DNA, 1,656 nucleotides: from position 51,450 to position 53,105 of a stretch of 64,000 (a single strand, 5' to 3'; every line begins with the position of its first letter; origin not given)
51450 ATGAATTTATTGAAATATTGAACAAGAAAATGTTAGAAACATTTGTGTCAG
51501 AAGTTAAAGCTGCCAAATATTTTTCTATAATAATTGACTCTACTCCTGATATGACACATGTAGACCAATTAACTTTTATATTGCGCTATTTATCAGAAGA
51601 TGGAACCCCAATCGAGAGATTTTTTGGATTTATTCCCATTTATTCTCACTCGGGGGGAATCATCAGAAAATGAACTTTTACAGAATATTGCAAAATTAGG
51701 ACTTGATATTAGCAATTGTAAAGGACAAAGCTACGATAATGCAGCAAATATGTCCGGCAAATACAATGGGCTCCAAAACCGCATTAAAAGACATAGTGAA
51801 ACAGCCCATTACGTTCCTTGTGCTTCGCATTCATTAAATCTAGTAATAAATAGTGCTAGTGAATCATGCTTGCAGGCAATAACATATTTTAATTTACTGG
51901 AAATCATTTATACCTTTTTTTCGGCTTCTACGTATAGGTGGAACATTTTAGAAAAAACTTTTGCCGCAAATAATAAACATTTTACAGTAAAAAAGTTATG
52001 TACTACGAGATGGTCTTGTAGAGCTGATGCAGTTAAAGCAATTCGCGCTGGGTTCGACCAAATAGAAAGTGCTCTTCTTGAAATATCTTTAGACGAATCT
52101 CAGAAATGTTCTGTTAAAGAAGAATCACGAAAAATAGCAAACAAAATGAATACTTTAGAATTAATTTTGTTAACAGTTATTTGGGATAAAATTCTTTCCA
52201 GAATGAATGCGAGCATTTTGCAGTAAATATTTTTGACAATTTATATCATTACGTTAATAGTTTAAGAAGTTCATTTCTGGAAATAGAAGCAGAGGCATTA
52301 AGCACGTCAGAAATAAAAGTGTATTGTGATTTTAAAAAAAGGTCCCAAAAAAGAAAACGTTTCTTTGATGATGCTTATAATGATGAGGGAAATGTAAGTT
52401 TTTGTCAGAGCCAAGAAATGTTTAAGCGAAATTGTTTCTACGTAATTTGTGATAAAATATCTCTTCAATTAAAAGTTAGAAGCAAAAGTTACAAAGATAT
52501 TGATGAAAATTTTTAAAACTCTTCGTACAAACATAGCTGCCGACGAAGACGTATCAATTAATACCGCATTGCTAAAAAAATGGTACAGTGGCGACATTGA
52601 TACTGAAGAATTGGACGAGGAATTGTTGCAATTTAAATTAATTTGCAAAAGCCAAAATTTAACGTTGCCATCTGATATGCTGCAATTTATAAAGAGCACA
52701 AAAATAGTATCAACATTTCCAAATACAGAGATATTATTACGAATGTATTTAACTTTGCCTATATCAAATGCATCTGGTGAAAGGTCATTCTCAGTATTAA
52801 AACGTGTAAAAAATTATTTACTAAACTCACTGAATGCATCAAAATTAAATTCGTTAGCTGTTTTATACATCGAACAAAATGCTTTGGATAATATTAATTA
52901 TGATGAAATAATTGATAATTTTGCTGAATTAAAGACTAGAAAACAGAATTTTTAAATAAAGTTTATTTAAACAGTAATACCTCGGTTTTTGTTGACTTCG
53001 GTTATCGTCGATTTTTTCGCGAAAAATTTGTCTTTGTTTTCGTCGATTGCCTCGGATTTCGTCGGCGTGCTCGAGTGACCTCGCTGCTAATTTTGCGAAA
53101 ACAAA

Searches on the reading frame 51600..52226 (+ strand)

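Call 12: search_protein_families(library=pfam, proteins=[window:51600-52226:+], max_evalue=0.01)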
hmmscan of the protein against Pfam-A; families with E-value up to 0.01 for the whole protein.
window:51600-52226:+ (208 aa): 1 family
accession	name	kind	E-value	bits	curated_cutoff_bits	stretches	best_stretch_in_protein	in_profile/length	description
PF14291.11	DUF4371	-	0.003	17.9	32.1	0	30-57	210-237/237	Domain of unknown function (DUF4371)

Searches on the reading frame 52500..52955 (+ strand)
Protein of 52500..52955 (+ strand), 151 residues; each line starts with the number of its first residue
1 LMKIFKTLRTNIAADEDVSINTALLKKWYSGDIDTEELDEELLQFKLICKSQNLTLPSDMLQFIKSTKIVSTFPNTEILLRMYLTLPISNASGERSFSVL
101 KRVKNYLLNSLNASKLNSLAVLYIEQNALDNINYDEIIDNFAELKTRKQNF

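Call 12: search_protein_families(library=pfam, proteins=[window:52500-52955:+], max_evalue=0.01)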
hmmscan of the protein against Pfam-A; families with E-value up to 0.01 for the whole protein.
window:52500-52955:+ (151 aa): 1 family
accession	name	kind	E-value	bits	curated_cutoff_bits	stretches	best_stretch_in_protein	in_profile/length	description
PF05699.19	Dimer_Tnp_hAT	-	7.3e-09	35.7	21.4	1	56-127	16-83/84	hAT family C-terminal dimerisation region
